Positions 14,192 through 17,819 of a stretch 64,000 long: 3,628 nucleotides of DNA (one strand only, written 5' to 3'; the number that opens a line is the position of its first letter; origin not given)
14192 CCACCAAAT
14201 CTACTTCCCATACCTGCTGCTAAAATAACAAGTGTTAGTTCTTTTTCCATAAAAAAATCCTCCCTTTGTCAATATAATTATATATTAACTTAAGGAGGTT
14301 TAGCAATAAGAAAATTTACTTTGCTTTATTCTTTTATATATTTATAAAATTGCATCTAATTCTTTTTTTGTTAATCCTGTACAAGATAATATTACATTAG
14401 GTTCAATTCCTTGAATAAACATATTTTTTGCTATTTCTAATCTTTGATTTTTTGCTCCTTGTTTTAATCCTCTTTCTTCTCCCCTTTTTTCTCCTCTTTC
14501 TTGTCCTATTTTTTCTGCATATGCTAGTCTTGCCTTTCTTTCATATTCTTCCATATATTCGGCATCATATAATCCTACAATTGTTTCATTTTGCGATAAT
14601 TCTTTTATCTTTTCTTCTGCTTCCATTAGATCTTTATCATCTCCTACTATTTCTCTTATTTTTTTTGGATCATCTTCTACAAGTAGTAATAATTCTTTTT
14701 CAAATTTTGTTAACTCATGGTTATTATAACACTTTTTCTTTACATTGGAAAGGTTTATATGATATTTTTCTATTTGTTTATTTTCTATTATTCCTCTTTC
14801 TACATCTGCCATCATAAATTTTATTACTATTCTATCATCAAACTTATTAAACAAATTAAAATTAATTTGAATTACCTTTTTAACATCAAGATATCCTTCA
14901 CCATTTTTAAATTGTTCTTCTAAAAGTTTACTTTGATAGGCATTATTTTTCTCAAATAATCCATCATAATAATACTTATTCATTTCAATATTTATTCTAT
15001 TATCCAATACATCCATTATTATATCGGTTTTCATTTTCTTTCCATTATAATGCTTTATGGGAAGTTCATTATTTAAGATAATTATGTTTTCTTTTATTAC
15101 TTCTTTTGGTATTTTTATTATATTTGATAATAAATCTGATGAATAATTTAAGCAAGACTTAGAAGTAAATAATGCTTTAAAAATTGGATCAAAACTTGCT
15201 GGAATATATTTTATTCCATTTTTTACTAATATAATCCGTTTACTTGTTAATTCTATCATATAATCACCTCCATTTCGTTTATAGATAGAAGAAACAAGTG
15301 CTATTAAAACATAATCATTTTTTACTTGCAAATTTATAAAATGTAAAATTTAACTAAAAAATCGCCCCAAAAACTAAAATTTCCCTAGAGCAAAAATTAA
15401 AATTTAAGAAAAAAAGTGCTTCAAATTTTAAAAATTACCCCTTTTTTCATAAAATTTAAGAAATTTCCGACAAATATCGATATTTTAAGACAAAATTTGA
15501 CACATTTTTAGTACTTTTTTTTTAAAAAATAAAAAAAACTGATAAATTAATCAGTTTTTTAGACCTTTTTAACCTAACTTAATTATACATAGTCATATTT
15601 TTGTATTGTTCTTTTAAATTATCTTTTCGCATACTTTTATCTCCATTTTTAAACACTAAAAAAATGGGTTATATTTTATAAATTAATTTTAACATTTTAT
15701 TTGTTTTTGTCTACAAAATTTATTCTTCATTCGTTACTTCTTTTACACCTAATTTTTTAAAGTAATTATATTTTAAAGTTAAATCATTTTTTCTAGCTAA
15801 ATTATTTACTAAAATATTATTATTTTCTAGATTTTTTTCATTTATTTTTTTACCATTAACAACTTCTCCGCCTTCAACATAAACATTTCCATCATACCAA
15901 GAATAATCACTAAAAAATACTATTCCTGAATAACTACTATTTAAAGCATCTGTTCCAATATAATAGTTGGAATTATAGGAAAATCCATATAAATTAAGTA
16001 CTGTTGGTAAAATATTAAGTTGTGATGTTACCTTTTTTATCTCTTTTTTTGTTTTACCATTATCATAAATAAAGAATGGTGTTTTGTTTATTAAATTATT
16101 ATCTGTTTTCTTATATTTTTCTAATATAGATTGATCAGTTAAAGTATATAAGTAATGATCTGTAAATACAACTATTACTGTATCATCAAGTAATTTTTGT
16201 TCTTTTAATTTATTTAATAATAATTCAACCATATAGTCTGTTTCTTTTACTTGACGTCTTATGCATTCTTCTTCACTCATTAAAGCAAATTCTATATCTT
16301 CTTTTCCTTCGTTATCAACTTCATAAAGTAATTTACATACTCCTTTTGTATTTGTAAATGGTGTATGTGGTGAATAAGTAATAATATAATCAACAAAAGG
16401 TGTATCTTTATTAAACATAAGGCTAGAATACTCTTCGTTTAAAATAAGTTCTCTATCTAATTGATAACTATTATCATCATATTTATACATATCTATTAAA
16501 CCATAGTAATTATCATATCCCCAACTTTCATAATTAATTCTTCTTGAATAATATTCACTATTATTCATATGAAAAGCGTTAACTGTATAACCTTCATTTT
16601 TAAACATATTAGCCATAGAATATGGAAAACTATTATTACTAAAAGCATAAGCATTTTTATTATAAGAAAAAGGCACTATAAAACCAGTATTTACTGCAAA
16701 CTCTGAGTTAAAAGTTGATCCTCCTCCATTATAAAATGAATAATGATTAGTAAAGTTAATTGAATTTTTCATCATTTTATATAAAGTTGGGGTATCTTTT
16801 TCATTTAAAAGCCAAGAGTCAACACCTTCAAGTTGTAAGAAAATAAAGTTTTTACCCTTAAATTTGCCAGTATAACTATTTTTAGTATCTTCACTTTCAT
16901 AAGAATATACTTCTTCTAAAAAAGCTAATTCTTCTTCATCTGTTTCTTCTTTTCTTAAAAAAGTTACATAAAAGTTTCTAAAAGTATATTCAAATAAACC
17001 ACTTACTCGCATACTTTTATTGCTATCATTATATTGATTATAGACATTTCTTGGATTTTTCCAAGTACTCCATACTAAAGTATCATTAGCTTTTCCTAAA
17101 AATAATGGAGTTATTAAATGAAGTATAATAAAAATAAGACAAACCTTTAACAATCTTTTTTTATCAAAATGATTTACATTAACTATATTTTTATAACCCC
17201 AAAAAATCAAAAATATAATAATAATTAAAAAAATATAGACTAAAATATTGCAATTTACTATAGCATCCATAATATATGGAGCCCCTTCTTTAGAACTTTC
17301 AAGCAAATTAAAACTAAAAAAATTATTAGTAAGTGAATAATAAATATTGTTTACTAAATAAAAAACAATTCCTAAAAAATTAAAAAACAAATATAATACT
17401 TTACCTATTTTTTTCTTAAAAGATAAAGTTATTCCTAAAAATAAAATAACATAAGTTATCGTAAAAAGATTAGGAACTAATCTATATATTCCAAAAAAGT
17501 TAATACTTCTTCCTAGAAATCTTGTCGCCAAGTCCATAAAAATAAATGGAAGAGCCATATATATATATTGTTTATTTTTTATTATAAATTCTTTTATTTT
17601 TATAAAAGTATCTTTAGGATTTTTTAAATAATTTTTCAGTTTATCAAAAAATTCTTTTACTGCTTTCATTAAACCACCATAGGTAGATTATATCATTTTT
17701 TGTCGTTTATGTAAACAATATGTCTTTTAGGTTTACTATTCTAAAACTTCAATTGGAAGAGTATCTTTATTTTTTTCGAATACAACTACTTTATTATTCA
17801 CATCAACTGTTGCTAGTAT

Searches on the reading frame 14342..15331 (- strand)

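Call 75: search_protein_families(library=pfam, proteins=[window:14342-15331:-], max_evalue=0.001)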
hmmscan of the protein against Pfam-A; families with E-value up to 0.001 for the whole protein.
window:14342-15331:- (329 aa): 1 family
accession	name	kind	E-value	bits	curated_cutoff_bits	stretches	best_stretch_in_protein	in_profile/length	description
PF12784.13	PDDEXK_2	-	3.3e-14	53.6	27.4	1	48-271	4-228/229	PD-(D/E)XK nuclease family transposase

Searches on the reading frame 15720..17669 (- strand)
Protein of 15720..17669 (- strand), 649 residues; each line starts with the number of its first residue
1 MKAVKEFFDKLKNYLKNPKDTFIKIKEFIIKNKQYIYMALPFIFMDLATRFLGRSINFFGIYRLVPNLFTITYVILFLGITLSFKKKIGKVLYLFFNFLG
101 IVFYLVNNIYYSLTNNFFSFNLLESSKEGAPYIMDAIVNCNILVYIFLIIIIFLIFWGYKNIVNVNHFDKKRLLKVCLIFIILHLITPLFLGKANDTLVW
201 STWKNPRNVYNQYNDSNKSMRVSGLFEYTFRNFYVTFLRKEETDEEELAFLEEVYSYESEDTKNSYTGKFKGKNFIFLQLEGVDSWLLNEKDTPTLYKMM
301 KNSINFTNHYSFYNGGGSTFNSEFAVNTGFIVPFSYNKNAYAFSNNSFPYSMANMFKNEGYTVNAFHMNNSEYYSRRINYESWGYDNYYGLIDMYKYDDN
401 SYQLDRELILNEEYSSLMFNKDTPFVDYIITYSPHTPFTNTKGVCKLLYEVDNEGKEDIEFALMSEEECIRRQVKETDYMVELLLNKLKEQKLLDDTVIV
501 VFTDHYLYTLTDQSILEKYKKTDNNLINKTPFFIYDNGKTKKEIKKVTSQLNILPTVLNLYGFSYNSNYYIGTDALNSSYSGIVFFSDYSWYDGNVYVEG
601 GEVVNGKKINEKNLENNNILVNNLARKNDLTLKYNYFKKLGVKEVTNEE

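Call 75: search_protein_families(library=pfam, proteins=[window:15720-17669:-], max_evalue=0.001)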
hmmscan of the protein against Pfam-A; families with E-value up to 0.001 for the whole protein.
window:15720-17669:- (649 aa): 2 families
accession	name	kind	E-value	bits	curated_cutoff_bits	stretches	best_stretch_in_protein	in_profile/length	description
PF00884.28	Sulfatase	-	1.1e-31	110.7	25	1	289-562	19-300/301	Sulfatase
PF01663.27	Phosphodiest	-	2.8e-06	27.6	23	1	467-521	183-237/342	Type I phosphodiesterase / nucleotide pyrophosphatase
